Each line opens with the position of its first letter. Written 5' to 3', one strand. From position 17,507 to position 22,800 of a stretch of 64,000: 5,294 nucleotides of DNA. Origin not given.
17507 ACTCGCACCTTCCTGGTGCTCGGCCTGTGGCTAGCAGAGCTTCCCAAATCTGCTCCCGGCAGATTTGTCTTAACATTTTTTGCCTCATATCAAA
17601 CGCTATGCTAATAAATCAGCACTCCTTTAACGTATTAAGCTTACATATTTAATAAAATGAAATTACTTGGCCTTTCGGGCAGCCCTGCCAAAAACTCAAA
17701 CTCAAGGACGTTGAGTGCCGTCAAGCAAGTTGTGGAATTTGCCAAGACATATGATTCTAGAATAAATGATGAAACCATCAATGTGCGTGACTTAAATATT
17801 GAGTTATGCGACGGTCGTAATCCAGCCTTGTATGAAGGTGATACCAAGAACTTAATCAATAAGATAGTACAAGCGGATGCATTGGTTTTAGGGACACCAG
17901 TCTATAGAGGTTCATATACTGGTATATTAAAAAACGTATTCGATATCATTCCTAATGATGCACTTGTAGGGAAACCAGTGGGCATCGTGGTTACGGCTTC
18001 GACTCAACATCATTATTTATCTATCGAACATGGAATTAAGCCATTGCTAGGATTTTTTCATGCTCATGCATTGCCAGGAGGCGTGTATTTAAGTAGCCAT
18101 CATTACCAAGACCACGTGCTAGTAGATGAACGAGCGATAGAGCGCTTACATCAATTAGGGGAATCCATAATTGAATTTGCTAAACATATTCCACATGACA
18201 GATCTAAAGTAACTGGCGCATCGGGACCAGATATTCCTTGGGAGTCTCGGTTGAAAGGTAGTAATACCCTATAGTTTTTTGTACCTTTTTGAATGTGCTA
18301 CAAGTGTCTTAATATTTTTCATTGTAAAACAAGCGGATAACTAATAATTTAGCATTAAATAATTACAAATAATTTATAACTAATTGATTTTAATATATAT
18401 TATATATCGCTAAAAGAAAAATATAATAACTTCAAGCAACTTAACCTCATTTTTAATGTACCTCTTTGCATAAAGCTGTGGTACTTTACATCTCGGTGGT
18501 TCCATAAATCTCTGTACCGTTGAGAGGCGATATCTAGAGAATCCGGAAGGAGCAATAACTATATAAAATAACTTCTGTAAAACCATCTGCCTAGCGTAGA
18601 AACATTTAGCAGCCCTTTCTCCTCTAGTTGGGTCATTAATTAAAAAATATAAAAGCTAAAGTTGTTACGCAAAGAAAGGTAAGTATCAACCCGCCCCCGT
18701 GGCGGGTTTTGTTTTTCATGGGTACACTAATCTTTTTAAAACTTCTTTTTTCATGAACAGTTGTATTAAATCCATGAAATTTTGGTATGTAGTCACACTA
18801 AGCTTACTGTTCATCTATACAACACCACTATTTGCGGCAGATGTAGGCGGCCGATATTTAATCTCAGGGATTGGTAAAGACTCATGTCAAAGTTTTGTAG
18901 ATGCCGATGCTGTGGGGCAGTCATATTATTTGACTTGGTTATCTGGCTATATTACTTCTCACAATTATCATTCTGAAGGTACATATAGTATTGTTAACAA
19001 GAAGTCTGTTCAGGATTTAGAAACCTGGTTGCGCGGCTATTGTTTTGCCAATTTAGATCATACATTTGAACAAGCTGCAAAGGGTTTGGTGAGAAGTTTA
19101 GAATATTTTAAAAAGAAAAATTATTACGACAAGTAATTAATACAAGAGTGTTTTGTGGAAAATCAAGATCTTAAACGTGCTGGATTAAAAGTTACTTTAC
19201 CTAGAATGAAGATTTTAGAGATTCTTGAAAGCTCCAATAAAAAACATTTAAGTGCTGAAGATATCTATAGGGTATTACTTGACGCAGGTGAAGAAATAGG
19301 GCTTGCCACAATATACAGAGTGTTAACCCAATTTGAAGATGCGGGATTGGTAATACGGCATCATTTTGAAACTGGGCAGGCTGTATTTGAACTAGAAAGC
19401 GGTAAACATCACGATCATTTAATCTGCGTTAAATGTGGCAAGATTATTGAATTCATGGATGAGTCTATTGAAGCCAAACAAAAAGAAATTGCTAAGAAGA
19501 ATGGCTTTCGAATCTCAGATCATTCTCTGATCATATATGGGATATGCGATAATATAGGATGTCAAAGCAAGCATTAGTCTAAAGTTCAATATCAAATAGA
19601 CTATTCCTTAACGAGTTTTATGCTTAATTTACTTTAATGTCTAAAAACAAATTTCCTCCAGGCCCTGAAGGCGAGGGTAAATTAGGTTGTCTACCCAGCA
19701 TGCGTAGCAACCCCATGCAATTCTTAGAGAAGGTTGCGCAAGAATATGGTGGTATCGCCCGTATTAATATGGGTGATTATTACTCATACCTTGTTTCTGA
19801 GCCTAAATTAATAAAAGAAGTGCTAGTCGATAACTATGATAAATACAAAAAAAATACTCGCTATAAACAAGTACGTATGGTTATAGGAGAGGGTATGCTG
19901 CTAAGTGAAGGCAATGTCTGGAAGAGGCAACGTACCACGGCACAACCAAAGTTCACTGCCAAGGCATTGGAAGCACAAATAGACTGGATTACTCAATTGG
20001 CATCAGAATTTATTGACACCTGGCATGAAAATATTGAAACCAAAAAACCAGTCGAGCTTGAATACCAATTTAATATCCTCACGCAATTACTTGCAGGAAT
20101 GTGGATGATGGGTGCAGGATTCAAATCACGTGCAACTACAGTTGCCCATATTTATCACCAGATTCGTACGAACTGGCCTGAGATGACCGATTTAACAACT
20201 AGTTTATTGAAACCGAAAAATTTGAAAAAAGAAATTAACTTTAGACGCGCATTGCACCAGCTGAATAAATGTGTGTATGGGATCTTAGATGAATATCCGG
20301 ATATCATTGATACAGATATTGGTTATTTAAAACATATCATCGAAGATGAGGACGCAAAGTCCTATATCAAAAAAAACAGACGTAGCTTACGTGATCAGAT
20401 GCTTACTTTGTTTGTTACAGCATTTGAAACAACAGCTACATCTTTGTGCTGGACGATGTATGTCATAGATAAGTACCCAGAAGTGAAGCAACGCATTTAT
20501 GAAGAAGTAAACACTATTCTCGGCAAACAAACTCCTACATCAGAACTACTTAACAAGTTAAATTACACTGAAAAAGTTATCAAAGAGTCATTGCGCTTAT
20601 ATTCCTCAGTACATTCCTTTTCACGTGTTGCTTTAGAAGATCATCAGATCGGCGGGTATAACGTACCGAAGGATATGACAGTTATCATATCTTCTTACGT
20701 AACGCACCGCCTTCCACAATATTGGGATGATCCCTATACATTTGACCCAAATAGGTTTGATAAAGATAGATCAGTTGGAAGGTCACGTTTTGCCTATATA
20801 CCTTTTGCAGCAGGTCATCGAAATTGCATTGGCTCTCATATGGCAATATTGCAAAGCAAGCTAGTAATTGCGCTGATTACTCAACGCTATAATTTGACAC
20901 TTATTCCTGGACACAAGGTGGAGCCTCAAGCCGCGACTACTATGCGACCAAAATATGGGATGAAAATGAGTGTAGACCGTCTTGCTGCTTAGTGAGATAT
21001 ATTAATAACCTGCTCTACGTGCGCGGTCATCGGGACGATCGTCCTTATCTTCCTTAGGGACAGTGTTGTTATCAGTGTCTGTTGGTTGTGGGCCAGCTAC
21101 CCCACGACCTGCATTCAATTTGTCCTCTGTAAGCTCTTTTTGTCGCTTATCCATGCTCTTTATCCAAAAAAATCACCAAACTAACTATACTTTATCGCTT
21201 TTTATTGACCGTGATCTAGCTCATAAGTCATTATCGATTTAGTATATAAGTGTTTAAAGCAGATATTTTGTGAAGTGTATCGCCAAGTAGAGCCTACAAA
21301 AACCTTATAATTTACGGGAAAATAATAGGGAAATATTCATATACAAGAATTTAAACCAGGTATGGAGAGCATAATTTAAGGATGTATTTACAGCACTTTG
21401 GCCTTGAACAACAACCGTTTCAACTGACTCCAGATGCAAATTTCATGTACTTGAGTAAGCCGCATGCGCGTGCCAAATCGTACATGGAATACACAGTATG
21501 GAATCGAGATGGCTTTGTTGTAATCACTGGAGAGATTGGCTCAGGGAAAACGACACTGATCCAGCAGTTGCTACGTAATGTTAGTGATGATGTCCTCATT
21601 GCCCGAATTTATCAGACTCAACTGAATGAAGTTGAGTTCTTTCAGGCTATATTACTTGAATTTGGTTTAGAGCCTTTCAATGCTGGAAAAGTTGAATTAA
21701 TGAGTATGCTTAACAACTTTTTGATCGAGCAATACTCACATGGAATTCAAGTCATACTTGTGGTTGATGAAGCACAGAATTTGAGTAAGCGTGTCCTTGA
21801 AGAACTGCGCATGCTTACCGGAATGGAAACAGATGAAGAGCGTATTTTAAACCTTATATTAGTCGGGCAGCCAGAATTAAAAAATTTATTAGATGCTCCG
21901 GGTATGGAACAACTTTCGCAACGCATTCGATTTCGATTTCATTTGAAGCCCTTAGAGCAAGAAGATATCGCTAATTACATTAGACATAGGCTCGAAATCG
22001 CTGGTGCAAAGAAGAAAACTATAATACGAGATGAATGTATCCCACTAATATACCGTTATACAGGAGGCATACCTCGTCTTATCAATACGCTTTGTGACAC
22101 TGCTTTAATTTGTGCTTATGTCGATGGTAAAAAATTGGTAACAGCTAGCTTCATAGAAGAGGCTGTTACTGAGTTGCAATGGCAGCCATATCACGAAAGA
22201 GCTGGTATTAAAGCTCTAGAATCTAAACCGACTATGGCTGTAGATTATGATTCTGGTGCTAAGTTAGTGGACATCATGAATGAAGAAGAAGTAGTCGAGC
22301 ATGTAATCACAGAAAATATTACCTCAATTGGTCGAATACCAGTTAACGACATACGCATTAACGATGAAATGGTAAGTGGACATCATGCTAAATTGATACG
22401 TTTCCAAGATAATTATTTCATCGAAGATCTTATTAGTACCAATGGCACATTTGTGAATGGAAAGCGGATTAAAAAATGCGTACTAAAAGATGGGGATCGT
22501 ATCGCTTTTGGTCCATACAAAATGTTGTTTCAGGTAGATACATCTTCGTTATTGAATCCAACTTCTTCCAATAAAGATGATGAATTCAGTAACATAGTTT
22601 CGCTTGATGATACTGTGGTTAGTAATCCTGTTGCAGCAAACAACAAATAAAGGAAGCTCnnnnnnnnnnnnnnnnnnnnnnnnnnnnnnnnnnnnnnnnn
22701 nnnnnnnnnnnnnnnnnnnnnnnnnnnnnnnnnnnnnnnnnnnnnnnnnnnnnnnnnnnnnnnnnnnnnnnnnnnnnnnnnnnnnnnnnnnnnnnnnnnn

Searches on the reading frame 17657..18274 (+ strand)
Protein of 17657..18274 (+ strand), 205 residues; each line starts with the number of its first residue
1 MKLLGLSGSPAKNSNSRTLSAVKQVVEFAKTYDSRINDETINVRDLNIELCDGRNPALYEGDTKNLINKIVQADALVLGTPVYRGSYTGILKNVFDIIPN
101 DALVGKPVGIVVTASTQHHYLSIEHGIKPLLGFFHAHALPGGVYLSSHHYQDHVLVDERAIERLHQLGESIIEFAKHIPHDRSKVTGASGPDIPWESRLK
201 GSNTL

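Call 23: search_protein_families(library=pfam, proteins=[window:17657-18274:+], max_evalue=0.00001)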
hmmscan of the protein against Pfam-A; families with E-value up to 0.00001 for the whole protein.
window:17657-18274:+ (205 aa): 2 families
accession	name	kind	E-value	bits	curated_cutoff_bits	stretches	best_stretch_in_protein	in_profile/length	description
PF03358.20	FMN_red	-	8.4e-30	103.8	24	1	1-148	1-149/152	NADPH-dependent FMN reductase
PF02525.22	Flavodoxin_2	-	1.3e-09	38.5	27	1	1-135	1-163/198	Flavodoxin-like fold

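Call 86: search_protein_families(library=ncbifam, proteins=[window:17657-18274:+], max_evalue=1e-10)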
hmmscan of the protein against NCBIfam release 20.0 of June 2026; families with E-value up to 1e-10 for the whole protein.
window:17657-18274:+ (205 aa): 4 families
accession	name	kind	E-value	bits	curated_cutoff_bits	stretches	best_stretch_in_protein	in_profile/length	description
TIGR03566.1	FMN_reduc_MsuE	equivalog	5.4e-38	130.5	212.5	1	3-174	2-170/174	FMN reductase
TIGR04037.1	LLM_duo_CE1759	subfamily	9e-27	94.1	175.9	1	32-175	32-173/199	CE1759 family FMN reductase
TIGR03567.1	FMN_reduc_SsuE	equivalog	1.4e-26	93.5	164.05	1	3-166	2-163/171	NADPH-dependent FMN reductase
NF007859.0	PRK10569.1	equivalog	3.5e-19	69.3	225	1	1-166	1-163/191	NADPH-dependent FMN reductase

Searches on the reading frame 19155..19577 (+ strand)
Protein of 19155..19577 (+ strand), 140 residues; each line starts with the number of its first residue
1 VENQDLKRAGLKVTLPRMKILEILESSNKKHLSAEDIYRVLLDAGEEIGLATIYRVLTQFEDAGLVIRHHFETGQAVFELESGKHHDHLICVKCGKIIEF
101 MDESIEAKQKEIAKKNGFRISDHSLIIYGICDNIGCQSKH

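Call 23: search_protein_families(library=pfam, proteins=[window:19155-19577:+], max_evalue=0.00001)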
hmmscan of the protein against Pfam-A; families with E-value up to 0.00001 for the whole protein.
window:19155-19577:+ (140 aa): 1 family
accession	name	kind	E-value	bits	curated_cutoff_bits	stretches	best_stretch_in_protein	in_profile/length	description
PF01475.25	FUR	-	1.1e-47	161.6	23.1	1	9-128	2-121/121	Ferric uptake regulator family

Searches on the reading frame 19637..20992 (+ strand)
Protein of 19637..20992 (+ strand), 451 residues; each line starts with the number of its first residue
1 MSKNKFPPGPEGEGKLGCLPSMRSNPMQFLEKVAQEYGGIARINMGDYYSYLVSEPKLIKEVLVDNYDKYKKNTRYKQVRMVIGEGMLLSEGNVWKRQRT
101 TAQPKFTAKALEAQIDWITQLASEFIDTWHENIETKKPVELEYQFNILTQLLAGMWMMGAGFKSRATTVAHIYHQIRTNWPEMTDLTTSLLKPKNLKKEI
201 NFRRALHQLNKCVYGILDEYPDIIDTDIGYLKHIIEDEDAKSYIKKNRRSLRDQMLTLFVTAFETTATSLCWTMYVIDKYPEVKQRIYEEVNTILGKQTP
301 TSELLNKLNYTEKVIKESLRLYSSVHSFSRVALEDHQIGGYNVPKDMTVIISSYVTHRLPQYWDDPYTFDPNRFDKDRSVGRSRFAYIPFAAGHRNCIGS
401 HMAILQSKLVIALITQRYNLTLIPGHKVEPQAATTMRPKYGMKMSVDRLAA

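Call 23: search_protein_families(library=pfam, proteins=[window:19637-20992:+], max_evalue=0.00001)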
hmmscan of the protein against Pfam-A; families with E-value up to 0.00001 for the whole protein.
window:19637-20992:+ (451 aa): 1 family
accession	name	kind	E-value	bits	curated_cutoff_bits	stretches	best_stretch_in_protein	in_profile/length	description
PF00067.27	p450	-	1e-84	285.4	22.8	1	7-439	1-455/462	Cytochrome P450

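Call 86: search_protein_families(library=ncbifam, proteins=[window:19637-20992:+], max_evalue=1e-10)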
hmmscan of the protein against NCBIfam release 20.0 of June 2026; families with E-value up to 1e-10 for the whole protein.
window:19637-20992:+ (451 aa): 4 families
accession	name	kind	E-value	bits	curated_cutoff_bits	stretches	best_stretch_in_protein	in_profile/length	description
NF051859.1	AlbFlvMonOxTrpSyn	equivalog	9.2e-56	189.3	700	1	16-442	31-451/457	bifunctional albaflavenone monooxygenase/terpene synthase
NF045812.1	PentlenOxigase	equivalog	7.8e-48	163.4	800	1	21-439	18-431/444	pentalenene oxygenase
NF050147.1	aminopyruv_ApyO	equivalog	1.5e-37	129.3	525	1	85-446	78-421/444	RiPP biosynthesis cytochrome P450 ApyO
TIGR04538.1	P450_cycloAA_1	subfamily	4.1e-14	52.2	500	1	50-417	32-365/395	cytochrome P450, cyclodipeptide synthase-associated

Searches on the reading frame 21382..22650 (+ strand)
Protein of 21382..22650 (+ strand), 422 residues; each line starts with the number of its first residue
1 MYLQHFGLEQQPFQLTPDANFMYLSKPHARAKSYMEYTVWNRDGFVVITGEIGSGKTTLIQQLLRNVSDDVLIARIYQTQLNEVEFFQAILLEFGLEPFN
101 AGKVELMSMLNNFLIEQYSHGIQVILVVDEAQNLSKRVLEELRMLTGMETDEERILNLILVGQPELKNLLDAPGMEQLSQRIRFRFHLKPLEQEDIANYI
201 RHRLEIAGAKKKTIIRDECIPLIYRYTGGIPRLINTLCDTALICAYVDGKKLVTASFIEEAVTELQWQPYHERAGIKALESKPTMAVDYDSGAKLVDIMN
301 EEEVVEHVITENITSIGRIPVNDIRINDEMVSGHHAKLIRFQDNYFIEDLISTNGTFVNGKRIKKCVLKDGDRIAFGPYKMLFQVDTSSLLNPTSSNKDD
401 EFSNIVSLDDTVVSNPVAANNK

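Call 23: search_protein_families(library=pfam, proteins=[window:21382-22650:+], max_evalue=0.00001)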
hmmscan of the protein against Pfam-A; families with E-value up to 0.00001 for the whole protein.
window:21382-22650:+ (422 aa): 5 families
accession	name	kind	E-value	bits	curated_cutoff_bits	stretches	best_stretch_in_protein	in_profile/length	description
PF13401.12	AAA_22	-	7.5e-26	91.4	27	1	42-170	4-130/130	AAA domain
PF00498.31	FHA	-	2e-21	76.6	20.7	1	314-377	1-67/67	FHA domain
PF16697.10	Yop-YscD_cpl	-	3.3e-12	47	33.2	1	308-384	13-91/94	Inner membrane component of T3SS, cytoplasmic domain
PF01637.24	ATPase_2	-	3.5e-08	34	33.2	1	42-236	19-224/225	ATPase domain predominantly from Archaea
PF13191.12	AAA_16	-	9e-08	33.2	32.6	1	44-151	25-161/167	AAA ATPase domain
